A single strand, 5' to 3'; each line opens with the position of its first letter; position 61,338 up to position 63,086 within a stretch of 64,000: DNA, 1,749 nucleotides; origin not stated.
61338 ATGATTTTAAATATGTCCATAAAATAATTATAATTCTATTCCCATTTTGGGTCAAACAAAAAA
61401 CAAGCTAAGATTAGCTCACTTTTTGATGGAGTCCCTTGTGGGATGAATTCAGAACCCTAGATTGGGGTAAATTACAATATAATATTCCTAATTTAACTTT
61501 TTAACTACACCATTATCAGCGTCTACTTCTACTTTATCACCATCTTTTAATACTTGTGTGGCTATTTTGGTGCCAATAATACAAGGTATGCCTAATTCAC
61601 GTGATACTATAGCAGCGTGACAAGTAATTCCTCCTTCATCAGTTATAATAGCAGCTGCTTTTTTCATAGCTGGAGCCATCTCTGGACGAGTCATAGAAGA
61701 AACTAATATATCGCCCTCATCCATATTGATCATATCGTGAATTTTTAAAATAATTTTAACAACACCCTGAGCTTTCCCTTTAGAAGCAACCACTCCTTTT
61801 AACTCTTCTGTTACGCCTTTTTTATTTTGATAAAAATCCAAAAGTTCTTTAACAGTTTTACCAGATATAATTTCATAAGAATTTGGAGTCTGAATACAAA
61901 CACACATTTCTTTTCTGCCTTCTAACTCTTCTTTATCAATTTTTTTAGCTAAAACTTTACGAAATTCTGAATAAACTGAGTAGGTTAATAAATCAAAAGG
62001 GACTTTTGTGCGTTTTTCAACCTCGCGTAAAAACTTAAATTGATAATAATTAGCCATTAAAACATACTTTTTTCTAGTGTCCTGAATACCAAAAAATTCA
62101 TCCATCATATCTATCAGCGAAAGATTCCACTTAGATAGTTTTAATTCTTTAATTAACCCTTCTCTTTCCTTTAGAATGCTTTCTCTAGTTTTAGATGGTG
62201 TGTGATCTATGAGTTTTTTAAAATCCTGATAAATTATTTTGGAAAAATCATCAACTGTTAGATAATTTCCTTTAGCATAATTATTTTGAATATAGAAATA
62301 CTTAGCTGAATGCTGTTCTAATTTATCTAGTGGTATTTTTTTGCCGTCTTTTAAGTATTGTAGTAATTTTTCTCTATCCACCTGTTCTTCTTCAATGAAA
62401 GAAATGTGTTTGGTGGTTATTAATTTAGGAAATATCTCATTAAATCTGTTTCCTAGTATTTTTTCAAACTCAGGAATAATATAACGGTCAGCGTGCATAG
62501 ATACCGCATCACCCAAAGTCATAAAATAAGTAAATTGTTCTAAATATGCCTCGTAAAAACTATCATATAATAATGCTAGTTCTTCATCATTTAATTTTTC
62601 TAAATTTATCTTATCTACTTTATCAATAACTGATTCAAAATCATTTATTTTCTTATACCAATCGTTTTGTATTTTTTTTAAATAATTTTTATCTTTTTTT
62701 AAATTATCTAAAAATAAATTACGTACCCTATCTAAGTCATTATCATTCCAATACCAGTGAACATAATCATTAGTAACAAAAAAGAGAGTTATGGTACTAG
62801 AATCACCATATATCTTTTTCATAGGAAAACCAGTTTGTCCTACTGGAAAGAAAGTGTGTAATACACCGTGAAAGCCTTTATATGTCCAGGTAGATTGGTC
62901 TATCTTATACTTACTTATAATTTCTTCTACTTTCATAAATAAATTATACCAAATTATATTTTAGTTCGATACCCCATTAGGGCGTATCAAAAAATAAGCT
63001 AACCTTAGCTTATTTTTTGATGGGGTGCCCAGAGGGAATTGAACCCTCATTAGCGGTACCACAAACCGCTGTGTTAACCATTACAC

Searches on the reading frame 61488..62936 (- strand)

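Call 32: search_protein_families(library=pfam, proteins=[window:61488-62936:-], max_evalue=0.00001)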
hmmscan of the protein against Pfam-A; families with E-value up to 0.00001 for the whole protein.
window:61488-62936:- (482 aa): 1 family
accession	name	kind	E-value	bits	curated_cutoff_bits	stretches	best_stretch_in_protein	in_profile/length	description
PF00391.29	PEP-utilizers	-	4.3e-27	94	23.1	1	406-476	2-72/72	PEP-utilising enzyme, mobile domain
